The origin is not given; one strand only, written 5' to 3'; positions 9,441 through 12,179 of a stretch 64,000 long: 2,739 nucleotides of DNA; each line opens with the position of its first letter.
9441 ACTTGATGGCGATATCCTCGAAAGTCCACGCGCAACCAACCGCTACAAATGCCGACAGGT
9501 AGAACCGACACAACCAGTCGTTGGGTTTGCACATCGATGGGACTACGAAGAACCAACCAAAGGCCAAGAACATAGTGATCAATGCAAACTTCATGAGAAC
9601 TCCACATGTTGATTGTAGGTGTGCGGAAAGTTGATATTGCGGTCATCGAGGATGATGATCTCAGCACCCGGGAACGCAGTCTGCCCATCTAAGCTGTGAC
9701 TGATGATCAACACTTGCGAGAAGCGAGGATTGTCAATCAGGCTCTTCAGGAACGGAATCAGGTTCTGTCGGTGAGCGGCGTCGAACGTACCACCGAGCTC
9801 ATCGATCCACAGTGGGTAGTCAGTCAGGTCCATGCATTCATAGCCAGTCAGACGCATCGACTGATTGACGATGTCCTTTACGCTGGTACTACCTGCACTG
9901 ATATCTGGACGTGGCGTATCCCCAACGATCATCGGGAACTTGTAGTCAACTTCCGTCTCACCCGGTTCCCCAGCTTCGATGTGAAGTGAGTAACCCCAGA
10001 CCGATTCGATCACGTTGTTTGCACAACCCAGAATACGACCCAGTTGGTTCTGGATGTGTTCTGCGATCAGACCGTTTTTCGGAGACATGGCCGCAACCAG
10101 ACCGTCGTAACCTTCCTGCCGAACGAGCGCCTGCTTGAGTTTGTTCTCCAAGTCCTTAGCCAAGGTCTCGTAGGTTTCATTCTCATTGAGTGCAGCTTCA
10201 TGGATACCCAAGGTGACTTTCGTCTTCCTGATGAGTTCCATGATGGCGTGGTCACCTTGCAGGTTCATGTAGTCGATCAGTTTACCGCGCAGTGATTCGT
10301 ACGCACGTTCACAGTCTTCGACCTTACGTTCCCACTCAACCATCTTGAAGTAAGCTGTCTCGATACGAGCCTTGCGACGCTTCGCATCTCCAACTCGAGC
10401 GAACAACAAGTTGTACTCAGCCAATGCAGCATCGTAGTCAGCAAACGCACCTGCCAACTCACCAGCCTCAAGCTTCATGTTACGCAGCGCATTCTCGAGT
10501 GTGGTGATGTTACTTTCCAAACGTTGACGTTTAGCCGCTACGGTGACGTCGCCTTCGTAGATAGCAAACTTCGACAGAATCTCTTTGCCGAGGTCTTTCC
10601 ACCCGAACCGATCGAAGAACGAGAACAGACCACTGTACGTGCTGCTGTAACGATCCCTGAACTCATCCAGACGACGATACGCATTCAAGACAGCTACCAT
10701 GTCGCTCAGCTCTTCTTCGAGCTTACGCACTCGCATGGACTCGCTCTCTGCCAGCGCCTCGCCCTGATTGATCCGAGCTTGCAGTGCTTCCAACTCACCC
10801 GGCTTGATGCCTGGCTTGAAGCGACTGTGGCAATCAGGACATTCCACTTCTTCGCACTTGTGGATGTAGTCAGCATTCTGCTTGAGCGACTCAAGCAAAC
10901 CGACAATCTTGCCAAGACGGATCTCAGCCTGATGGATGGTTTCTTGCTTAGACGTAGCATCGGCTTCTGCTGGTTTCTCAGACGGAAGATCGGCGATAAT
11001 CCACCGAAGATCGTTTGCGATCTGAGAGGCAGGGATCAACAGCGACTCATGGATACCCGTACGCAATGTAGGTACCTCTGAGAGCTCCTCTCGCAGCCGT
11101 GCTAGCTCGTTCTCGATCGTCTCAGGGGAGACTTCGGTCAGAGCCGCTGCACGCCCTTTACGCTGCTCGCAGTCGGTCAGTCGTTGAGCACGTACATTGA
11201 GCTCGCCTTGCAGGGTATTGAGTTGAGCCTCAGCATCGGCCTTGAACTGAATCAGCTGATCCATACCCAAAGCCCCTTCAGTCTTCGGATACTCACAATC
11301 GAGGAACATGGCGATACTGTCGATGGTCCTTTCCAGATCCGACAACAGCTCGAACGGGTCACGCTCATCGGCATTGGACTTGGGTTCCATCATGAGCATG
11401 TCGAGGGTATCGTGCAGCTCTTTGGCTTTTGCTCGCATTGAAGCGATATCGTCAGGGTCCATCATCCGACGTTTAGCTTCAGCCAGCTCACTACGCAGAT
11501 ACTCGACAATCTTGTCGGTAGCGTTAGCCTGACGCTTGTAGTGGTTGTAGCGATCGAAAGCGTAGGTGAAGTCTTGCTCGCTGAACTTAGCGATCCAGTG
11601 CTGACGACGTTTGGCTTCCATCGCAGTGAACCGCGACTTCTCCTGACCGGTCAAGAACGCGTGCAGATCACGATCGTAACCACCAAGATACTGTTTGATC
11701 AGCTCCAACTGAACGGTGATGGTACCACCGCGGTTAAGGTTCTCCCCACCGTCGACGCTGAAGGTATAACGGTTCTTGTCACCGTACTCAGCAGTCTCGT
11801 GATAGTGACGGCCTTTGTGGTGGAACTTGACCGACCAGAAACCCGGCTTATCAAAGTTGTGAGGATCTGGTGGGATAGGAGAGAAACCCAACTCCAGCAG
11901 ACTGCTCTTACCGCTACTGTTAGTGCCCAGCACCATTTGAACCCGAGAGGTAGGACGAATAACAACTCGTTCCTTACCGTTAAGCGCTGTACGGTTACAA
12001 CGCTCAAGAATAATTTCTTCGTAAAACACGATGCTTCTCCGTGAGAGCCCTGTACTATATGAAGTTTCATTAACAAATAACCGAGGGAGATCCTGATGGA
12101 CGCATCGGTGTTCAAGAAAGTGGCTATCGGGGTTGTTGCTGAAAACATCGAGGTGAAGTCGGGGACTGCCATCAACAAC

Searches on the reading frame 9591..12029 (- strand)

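Call 31: search_protein_families(library=phrogs, proteins=[window:9591-12029:-], max_evalue=0.001)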
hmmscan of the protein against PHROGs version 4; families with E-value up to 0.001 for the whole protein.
window:9591-12029:- (812 aa): 1 family
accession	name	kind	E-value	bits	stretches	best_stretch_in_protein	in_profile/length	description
phrog_77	-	DNA, RNA and nucleotide metabolism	4.9e-49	168.6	1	29-811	321-963/967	SbcC-like subunit of palindrome specific endonuclease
